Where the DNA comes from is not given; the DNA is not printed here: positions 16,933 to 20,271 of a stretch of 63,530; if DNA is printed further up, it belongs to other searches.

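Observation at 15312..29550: Nine-gene extracytoplasmic 'double CUT1' cluster with three function-unknown components: main candidate for an undescribed system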

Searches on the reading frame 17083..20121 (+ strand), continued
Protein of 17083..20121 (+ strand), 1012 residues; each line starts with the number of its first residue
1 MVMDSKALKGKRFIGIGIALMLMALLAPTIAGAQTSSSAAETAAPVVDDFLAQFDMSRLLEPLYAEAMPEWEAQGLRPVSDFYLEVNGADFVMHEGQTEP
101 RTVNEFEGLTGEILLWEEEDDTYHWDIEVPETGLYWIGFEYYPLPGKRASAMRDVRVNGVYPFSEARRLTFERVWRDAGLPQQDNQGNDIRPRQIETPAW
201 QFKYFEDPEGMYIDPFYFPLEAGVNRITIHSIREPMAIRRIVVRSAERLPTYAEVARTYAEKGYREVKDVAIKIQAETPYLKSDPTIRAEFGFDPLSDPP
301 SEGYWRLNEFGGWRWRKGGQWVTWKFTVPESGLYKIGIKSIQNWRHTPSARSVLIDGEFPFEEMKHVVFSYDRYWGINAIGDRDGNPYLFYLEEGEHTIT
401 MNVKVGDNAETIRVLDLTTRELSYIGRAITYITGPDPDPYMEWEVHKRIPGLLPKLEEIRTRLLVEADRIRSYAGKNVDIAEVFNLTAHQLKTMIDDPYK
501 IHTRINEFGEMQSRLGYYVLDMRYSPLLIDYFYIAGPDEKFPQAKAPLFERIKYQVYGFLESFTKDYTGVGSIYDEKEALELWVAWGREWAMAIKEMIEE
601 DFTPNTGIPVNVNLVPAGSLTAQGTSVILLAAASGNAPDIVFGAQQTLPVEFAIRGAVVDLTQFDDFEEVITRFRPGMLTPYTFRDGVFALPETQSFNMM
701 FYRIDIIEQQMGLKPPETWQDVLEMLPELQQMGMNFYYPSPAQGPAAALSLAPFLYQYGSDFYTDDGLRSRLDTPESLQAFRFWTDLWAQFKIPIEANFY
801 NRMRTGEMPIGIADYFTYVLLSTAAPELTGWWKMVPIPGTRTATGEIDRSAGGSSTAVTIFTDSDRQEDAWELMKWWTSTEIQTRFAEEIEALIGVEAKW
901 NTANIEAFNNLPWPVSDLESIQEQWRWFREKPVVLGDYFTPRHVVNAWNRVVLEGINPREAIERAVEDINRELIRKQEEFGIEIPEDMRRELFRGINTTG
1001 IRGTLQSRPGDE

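Call 51: find_related_loci(query=A2, collection=genome_contigs, flank=10000)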
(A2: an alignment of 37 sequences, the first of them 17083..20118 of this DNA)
Query A2 (1012 aa) in genome_contigs; peptide patterns used: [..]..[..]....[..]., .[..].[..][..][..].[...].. (x = any residue, [..] = any of these).
497 stretches matched a pattern; 285 encode a relative of the query (tblastn E <= 1e-3); the best 80 are kept; 80 distinct loci.
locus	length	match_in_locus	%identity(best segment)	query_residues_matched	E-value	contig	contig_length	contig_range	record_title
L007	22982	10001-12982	66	2-996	0e+0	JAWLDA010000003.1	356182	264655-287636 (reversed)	MAG: Limnochordia bacterium isolate 15dZY3.bin.78 NODE_37_length_356182_cov_8.358077, whole genome shotgun sequence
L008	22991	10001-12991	67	15-995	0e+0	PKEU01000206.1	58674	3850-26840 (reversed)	MAG: bacterium isolate RSA8 c_000000000119, whole genome shotgun sequence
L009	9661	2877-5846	52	17-991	0e+0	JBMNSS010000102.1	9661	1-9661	MAG: Limnochordia bacterium isolate SBF912SR2HQ0054 scaffold_31969_c1, whole genome shotgun sequence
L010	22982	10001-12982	50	16-992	0e+0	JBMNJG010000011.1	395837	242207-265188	MAG: Limnochordia bacterium isolate SBF912LR0HQ0069 contig_43549, whole genome shotgun sequence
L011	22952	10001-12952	49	11-983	0e+0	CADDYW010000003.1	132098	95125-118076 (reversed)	Chloroflexi bacterium isolate 7 genome assembly, contig: NODE_22_length_132098_cov_19.688659, whole genome shotgun seque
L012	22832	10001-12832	49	27-982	0e+0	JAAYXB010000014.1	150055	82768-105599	MAG: Bacillota bacterium isolate AS02xzSISU_21 6575_AS02, whole genome shotgun sequence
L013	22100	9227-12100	49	26-989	0e+0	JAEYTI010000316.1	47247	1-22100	MAG: Chloroflexota bacterium isolate OH_CBlB_125 k127_538365, whole genome shotgun sequence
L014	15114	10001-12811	49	38-982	0e+0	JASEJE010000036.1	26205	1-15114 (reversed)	MAG: Bacillota bacterium isolate Yes71-24 NODE_36_length_26205_cov_67.687686, whole genome shotgun sequence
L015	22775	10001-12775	49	55-987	0e+0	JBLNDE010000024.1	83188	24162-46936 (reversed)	MAG: Bacillota bacterium isolate MAG107 PRJNA950955_bin16_renamed_23, whole genome shotgun sequence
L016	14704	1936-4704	49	61-982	0e+0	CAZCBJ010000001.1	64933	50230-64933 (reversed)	MAG TPA_asm: uncultured Anaerolineaceae bacterium isolate SRP257756_co1_194 genome assembly, contig: NODE_185_length_649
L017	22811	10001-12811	49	38-982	0e+0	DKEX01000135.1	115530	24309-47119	MAG TPA_asm: Firmicutes bacterium UBA6811 UBA6811_contig_7922, whole genome shotgun sequence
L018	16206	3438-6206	49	61-982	0e+0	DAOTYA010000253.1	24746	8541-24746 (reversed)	MAG TPA_asm: Anaerolineae bacterium isolate H23_299 k115_458808, whole genome shotgun sequence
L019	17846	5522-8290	49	61-982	0e+0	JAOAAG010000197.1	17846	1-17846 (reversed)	MAG: Anaerolineae bacterium isolate SKW140 k141_706399, whole genome shotgun sequence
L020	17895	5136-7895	48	61-982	0e+0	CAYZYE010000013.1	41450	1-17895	MAG TPA_asm: uncultured Anaerolineae bacterium isolate binchicken_co67_117 genome assembly, contig: NODE_829_length_4145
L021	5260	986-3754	48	61-982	0e+0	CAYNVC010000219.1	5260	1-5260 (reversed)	MAG TPA_asm: uncultured Anaerolineales bacterium isolate binchicken_co67_58 genome assembly, contig: NODE_19131_length_5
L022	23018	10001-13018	47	5-984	0e+0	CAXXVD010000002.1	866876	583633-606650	MAG: Chloroflexota bacterium isolate fe2c5841-0234-49a8-8bce-d97ad08295c1 genome assembly, contig: contig_2, whole genom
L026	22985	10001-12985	47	13-984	0e+0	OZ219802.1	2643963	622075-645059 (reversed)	MAG: Chloroflexota bacterium isolate 50a8419b-8e17-430b-920a-11f3287aca29 genome assembly, chromosome: 2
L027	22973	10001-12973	47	16-984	0e+0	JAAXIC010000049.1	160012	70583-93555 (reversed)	MAG: Chloroflexota bacterium isolate Plut_88905 unfiltered_Plut_88905_genomic_contig_609045, whole genome shotgun sequen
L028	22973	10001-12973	47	16-984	0e+0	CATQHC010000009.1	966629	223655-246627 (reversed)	MAG: Chloroflexota bacterium isolate 11a6ff70-42c8-4f36-b917-3d1cb5cddc1f genome assembly, contig: contig_9, whole genom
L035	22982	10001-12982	46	16-984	0e+0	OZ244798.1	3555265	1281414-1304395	MAG: Chloroflexota bacterium isolate 2a568fc5-af87-46f8-82f8-bda4512a6bab genome assembly, chromosome: 1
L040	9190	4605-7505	45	61-990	0e+0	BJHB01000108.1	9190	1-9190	Chloroflexota bacterium LBMAG_Chloroflexi_hypo.bin2_TK10 DNA, sequence108, whole genome shotgun sequence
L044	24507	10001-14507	44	7-995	0e+0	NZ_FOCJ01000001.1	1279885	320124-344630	Paenibacillus sp. OV219, whole genome shotgun sequence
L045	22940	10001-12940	45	7-981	0e+0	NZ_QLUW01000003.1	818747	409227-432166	Paenibacillus montanisoli strain RA17 contig_3, whole genome shotgun sequence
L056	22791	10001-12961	44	38-990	0e+0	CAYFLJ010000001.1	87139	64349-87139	MAG TPA_asm: uncultured Thermoflexus sp. isolate ERP107066_co1_212 genome assembly, contig: NODE_8_length_87139_cov_13.8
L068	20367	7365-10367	42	18-1012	0e+0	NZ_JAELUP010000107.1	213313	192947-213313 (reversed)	Paenibacillus roseus strain MAHUQ-46 velvet_auto_83_108, whole genome shotgun sequence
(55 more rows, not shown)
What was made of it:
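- Tried and rejected: The SBP alignment was used instead (call 51).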

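Call 57: search_protein_families(library=pfam, proteins=[L044:9809-11224:+, L045:3312-5018:+, L026:1965-2888:-, L022:6991-7854:+, L028:21802-22794:+, L028:8642-9700:+, L035:5800-6813:+, L040:1673-3340:-, L027:1366-2367:+, L056:4999-6438:+], max_evalue=0.001)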
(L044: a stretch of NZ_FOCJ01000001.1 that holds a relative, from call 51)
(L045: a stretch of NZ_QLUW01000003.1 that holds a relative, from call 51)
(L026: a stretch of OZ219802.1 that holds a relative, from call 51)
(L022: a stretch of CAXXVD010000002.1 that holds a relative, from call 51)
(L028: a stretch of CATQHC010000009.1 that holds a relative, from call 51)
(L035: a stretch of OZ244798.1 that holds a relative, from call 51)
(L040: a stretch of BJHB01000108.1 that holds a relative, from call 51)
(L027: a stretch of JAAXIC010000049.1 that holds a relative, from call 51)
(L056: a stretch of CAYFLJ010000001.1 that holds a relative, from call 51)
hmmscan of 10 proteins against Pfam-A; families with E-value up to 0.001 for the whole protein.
L044:9809-11224:+ (472 aa): 2 families
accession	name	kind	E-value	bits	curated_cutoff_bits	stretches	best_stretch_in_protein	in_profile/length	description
PF01547.30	SBP_bac_1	-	3e-44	152.7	26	1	75-367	10-305/307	Bacterial extracellular solute-binding protein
PF13416.11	SBP_bac_8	-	1.2e-40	140.5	27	1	83-377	2-255/279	Bacterial extracellular solute-binding protein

L045:3312-5018:+ (569 aa): 3 families
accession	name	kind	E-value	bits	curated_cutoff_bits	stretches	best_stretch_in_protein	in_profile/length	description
PF00072.30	Response_reg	-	8e-28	97.3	30.2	1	21-132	2-110/111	Response regulator receiver domain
PF12833.13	HTH_18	-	3.8e-20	72.4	33.6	1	489-566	2-79/80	Helix-turn-helix domain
PF00165.29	HTH_AraC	-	1.1e-18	67.3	26.6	2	475-515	1-41/42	Bacterial regulatory helix-turn-helix proteins, AraC family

L026:1965-2888:- (307 aa): 2 families
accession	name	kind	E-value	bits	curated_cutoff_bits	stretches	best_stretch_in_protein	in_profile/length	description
PF00941.27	FAD_binding_5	-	1e-40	139.8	27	1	15-185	2-169/170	FAD binding domain in molybdopterin dehydrogenase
PF03450.22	CO_deh_flav_C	-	3.9e-26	91.6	25.5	1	194-295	2-101/102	CO dehydrogenase flavoprotein C-terminal domain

L022:6991-7854:+ (288 aa): 1 family
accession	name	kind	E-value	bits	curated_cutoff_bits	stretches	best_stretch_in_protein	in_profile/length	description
PF12705.13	PDDEXK_1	-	1.9e-33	116.9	22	1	7-263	1-246/247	PD-(D/E)XK nuclease superfamily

L028:21802-22794:+ (331 aa): 3 families
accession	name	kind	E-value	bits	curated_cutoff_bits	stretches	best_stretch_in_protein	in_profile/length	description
PF00768.25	Peptidase_S11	-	2.1e-52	178.4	27.6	1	88-312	9-238/239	D-alanyl-D-alanine carboxypeptidase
PF13354.11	Beta-lactamase2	-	1.9e-08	34.4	22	1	96-232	4-142/214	Beta-lactamase enzyme family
PF02113.21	Peptidase_S13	-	7.2e-06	25.4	22.8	1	91-131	17-58/444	D-Ala-D-Ala carboxypeptidase 3 (S13) family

L028:8642-9700:+ (353 aa): 1 family
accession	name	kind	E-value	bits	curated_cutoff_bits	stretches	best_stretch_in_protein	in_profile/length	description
PF03781.23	FGE-sulfatase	-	7.9e-43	147.4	23.3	1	98-348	4-254/255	Sulfatase-modifying factor enzyme 1-like domain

L035:5800-6813:+ (338 aa): 2 families
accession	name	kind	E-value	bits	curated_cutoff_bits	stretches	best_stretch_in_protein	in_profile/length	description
PF19328.4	DAP_DH_C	-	9.7e-32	110.7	23.3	1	148-337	1-196/206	2,4-diaminopentanoate dehydrogenase C-terminal domain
PF01113.26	DapB_N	-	2.9e-05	24.6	25.6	1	11-101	1-87/124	Dihydrodipicolinate reductase, N-terminus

L040:1673-3340:- (555 aa): 1 family
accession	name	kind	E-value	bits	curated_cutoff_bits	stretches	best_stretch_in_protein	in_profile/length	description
PF00496.27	SBP_bac_5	-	2.2e-77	261.1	32.4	1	88-459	1-365/368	Bacterial extracellular solute-binding proteins, family 5 Middle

L027:1366-2367:+ (334 aa): 2 families
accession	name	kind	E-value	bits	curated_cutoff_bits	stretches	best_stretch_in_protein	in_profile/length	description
PF00120.29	Gln-synt_C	-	2.4e-13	50.3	24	1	100-239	17-162/344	Glutamine synthetase, catalytic domain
PF03951.24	Gln-synt_N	-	3.8e-12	46.1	33.4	1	6-78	5-80/82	Glutamine synthetase, beta-Grasp domain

L056:4999-6438:+ (480 aa): 2 families
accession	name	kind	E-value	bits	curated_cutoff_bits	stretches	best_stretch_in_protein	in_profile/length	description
PF08245.18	Mur_ligase_M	-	2.1e-24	87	24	1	157-278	1-135/200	Mur ligase middle domain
PF21799.2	MurD-like_N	-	2.5e-10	40.9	27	1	48-139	2-87/88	Mur ligase MurD-like, N-terminal domain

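Call 88: search_protein_families(library=pfam, alignment_id=A5, max_evalue=0.00001)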
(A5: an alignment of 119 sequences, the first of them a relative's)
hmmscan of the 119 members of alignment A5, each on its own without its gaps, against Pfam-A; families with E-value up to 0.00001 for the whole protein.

A. member 1, L027:6149-7696:+ (516 aa): 1 family
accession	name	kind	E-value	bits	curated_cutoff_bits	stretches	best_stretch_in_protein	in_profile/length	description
PF02661.23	Fic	-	3.8e-19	69.7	24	1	123-238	1-93/93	Fic/DOC family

B. families by the number of members that match (of 119 scanned): 116 families (the first 25 are shown)
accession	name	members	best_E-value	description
PF01547.30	SBP_bac_1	21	1.8e-46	Bacterial extracellular solute-binding protein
PF13416.11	SBP_bac_8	11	3.7e-41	Bacterial extracellular solute-binding protein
PF02518.31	HATPase_c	7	9.6e-26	Histidine kinase-, DNA gyrase B-, and HSP90-like ATPase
PF02894.22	GFO_IDH_MocA_C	6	3.4e-35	Oxidoreductase family, C-terminal alpha/beta domain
PF01408.29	GFO_IDH_MocA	6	2.4e-29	Oxidoreductase family, NAD-binding Rossmann fold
PF22725.1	GFO_IDH_MocA_C3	6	4.8e-28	GFO/IDH/MocA C-terminal domain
PF06580.19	His_kinase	5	1.7e-22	Histidine kinase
PF02743.24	dCache_1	5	3.7e-19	Cache domain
PF00672.30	HAMP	5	2.6e-12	HAMP domain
PF00768.25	Peptidase_S11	4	1.5e-52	D-alanyl-D-alanine carboxypeptidase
PF03781.23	FGE-sulfatase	4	1.9e-46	Sulfatase-modifying factor enzyme 1-like domain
PF12705.13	PDDEXK_1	4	7.4e-35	PD-(D/E)XK nuclease superfamily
PF13354.11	Beta-lactamase2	4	1.9e-08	Beta-lactamase enzyme family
PF00933.27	Glyco_hydro_3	2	5.5e-107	Glycosyl hydrolase family 3 N terminal domain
PF00496.27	SBP_bac_5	2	7.5e-81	Bacterial extracellular solute-binding proteins, family 5 Middle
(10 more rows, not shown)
